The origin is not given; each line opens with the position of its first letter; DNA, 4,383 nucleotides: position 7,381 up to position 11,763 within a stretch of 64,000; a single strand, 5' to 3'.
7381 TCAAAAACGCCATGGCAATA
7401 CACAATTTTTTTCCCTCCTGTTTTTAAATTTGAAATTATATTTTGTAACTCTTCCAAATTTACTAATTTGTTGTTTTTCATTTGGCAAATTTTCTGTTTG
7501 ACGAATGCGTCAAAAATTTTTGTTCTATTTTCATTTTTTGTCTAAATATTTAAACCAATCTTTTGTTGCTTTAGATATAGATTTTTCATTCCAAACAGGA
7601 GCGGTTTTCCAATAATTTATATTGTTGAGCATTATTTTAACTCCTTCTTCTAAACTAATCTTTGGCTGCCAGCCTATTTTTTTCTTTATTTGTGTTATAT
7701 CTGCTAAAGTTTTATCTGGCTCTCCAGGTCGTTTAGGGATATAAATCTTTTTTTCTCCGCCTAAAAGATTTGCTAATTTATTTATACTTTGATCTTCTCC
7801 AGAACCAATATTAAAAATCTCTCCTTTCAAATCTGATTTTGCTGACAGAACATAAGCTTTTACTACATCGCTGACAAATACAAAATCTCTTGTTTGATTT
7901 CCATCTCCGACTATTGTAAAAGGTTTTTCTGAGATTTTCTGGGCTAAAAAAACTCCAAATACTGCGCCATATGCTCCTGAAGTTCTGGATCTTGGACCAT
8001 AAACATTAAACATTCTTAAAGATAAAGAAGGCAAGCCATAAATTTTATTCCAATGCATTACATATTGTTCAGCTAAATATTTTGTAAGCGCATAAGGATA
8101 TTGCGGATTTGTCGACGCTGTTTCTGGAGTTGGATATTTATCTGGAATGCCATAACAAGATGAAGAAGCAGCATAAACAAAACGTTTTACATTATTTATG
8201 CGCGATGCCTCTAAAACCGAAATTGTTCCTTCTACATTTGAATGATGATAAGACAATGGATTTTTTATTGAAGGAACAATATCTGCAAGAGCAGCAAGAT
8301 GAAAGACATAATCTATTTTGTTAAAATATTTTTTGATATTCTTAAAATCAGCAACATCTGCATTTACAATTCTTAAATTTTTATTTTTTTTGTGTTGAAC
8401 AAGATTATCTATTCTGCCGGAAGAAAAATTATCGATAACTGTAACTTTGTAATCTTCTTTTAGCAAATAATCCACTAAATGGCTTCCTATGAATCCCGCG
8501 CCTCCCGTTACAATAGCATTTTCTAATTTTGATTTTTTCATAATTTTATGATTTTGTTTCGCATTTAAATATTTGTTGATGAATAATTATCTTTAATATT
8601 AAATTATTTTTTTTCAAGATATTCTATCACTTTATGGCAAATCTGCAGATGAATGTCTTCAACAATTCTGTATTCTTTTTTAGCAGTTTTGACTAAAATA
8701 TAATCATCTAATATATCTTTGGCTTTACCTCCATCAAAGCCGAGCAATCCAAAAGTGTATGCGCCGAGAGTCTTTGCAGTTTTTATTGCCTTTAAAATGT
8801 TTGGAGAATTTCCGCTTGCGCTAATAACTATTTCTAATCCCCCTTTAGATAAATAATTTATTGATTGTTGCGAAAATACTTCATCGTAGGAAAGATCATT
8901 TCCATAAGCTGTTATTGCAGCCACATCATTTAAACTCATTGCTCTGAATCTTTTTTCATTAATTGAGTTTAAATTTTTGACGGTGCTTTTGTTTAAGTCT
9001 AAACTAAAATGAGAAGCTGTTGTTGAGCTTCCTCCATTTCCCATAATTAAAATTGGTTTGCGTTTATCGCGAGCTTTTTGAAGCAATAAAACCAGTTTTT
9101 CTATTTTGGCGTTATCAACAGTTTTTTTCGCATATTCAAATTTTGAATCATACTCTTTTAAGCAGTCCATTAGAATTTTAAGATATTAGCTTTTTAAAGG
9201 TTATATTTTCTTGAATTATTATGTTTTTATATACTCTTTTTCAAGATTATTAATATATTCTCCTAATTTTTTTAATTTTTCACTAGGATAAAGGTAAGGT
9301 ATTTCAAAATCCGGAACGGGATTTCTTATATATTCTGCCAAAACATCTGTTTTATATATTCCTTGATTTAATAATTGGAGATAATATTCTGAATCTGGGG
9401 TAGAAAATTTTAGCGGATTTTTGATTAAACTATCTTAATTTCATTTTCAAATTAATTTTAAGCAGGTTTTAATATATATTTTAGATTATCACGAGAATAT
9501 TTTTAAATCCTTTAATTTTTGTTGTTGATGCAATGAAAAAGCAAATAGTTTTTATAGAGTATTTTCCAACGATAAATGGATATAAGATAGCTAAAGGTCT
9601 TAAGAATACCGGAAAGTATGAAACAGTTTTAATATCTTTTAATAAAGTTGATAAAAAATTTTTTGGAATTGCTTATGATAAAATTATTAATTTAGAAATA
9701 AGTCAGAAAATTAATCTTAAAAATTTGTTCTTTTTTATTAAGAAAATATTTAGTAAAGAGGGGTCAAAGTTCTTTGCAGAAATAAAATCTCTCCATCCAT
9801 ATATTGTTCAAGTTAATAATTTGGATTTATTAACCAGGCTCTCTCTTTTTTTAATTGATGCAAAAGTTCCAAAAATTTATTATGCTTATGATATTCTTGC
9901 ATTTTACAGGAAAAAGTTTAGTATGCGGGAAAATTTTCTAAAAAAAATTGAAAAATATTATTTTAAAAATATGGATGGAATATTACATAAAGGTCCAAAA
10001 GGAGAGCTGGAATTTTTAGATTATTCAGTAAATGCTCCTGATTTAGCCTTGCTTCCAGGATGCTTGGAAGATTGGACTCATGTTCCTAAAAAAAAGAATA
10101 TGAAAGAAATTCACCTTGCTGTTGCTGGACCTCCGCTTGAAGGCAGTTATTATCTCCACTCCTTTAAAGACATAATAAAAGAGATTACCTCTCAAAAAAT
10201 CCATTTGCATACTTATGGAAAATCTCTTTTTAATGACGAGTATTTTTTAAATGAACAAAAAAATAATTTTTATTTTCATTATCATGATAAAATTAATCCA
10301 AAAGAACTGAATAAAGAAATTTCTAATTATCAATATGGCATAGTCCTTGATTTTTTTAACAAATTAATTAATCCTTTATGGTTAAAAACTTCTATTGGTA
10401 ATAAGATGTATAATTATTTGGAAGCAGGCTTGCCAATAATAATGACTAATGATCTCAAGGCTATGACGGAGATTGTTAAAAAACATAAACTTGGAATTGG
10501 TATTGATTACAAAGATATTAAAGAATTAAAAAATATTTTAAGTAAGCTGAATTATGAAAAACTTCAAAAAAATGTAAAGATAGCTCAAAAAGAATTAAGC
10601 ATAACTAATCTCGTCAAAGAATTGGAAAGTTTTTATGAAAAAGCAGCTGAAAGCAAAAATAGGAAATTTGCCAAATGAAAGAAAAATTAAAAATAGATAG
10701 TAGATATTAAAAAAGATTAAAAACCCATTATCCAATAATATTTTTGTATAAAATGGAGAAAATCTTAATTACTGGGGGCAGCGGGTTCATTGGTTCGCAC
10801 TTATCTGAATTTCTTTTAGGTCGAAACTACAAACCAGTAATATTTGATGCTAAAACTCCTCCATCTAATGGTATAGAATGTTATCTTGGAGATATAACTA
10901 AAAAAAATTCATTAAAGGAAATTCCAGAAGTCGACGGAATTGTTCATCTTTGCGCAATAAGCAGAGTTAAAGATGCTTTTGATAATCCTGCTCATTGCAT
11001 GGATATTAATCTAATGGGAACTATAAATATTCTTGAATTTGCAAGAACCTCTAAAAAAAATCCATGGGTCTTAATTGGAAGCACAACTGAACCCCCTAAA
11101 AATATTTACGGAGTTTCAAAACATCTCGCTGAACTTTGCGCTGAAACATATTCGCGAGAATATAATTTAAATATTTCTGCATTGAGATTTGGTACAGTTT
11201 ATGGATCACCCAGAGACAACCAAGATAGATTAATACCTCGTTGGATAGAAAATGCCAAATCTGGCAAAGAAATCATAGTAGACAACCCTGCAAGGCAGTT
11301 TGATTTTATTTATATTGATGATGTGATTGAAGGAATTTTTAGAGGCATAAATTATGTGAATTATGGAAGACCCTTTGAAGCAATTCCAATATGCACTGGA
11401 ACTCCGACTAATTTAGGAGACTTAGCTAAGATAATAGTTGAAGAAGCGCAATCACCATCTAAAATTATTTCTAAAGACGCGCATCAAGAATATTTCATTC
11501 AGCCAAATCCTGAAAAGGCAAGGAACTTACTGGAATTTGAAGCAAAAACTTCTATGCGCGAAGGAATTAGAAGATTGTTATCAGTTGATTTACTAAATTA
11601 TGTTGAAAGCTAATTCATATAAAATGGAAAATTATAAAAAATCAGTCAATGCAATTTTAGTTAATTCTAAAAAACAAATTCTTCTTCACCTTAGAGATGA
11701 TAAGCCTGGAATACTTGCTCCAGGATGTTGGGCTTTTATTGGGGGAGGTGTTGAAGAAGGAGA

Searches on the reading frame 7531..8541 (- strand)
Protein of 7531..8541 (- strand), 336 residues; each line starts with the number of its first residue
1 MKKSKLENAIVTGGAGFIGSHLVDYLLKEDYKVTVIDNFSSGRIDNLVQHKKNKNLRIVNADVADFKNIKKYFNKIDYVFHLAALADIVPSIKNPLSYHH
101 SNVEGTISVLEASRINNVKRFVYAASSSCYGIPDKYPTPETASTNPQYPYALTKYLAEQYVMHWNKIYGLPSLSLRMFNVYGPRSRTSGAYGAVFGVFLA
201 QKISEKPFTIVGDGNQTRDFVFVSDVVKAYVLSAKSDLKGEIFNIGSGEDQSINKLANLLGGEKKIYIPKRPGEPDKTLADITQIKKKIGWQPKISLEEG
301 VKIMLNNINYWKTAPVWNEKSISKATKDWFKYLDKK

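Call 31: search_protein_families(library=pfam, proteins=[window:7531-8541:-], max_evalue=0.0001)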
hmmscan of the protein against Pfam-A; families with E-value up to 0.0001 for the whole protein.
window:7531-8541:- (336 aa): 9 families
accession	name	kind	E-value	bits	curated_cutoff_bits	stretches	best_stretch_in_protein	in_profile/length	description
PF16363.11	GDP_Man_Dehyd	-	1.8e-64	218.7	27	1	10-304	1-332/332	GDP-mannose 4,6 dehydratase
PF01370.27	Epimerase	-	1.7e-62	211.4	20.9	1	10-246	2-240/240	NAD dependent epimerase/dehydratase family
PF01073.25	3Beta_HSD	-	3.7e-29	102.1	22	1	10-235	1-230/280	3-beta hydroxysteroid dehydrogenase/isomerase family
PF02719.21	Polysacc_synt_2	-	8.8e-20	71.5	20.2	1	10-260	2-243/293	Polysaccharide biosynthesis protein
PF07993.18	NAD_binding_4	-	1.1e-13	51.4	20.1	1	11-193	1-218/258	Male sterility protein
PF13460.12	NAD_binding_10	-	1.2e-11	45.2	27.2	1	13-162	1-132/184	NAD(P)H-binding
PF04321.23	RmlD_sub_bind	-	1.3e-07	31.4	27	1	10-182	4-153/287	RmlD substrate binding domain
PF00106.31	adh_short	-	1.3e-06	28.5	26.6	1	8-77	2-72/195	short chain dehydrogenase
PF05368.20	NmrA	-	1.7e-06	28.3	27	1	10-125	6-106/298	NmrA-like family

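Call 50: search_protein_families(library=ncbifam, proteins=[window:7531-8541:-], max_evalue=0.00001)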
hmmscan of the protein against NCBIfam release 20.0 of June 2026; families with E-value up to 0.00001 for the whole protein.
window:7531-8541:- (336 aa): 30 families (the best 25 are shown)
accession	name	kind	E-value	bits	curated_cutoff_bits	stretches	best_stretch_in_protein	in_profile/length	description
TIGR01179.1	galE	equivalog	6.4e-54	183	262.3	1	10-301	3-318/332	UDP-glucose 4-epimerase GalE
TIGR04180.1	EDH_00030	hypoth_equivalog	7.1e-51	173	475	1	10-295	2-296/297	NAD-dependent 4,6-dehydratase LegB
NF011728.1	PRK15181.1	equivalog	4.2e-50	170.7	760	1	10-306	19-335/348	Vi polysaccharide biosynthesis UDP-N-acetylglucosaminuronic acid C-4 epimerase TviC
TIGR01181.1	dTDP_gluc_dehyt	equivalog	3.7e-48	164.3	365.1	1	9-305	2-308/321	dTDP-glucose 4,6-dehydratase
TIGR02197.1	heptose_epim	equivalog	3e-41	141.6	274.6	1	10-308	2-313/316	ADP-glyceromanno-heptose 6-epimerase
NF007956.0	PRK10675.1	subfamily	3.3e-30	105.4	394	1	9-183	3-183/338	UDP-glucose 4-epimerase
NF007582.0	PRK10217.1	equivalog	2.2e-29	102.7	698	1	8-312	3-339/355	dTDP-glucose 4,6-dehydratase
NF007490.0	PRK10084.1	subfamily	3.9e-29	101.8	649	2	140-325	157-348/361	dTDP-glucose 4,6-dehydratase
TIGR01472.1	gmd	equivalog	7.4e-26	91.2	415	1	9-256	3-260/342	GDP-mannose 4,6-dehydratase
NF008872.0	PRK11908.1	equivalog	1.9e-21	76.5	294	1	10-260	5-267/349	bifunctional UDP-4-keto-pentose/UDP-xylose synthase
NF042423.1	oxyalk_red_Shew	equivalog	3.1e-21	75.8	580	1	3-237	5-224/331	2-alkyl-3-oxoalkanoate reductase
NF042422.1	oxyalk_red_OleD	equivalog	5.9e-21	75.2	580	1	10-258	4-244/329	2-alkyl-3-oxoalkanoate reductase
NF008360.0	PRK11150.1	equivalog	8e-21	74.5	452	1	10-258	3-248/310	ADP-glyceromanno-heptose 6-epimerase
NF047922.1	GDPFucSynFcl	equivalog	4.1e-20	72.4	500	1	60-303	36-296/308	GDP-L-fucose synthase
TIGR03466.1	HpnA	hypoth_equivalog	1.2e-19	70.4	367.65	1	8-254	2-236/327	hopanoid-associated sugar epimerase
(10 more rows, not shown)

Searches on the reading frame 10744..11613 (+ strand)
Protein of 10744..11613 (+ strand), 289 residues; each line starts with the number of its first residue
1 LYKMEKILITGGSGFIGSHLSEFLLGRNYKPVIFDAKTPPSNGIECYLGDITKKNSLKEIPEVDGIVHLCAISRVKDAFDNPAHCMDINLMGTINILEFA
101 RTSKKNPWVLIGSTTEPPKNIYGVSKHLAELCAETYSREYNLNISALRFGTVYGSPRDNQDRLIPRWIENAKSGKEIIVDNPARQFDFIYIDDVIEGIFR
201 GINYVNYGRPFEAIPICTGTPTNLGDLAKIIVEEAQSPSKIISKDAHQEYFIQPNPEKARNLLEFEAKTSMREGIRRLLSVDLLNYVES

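Call 31: search_protein_families(library=pfam, proteins=[window:10744-11613:+], max_evalue=0.0001)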
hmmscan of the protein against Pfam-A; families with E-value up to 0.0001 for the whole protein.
window:10744-11613:+ (289 aa): 6 families
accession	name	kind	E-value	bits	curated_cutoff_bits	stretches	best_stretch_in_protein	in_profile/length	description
PF01370.27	Epimerase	-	3.4e-38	131.8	20.9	1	7-210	1-233/240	NAD dependent epimerase/dehydratase family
PF16363.11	GDP_Man_Dehyd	-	1.1e-31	110.9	27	2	8-114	1-129/332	GDP-mannose 4,6 dehydratase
PF02719.21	Polysacc_synt_2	-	5.6e-19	68.9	20.2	1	7-236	1-248/293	Polysaccharide biosynthesis protein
PF07993.18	NAD_binding_4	-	3.2e-13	49.9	20.1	0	116-162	171-220/258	Male sterility protein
PF01073.25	3Beta_HSD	-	7e-12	45.4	22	1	8-103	1-106/280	3-beta hydroxysteroid dehydrogenase/isomerase family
PF04321.23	RmlD_sub_bind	-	7.3e-09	35.5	27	1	6-161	2-160/287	RmlD substrate binding domain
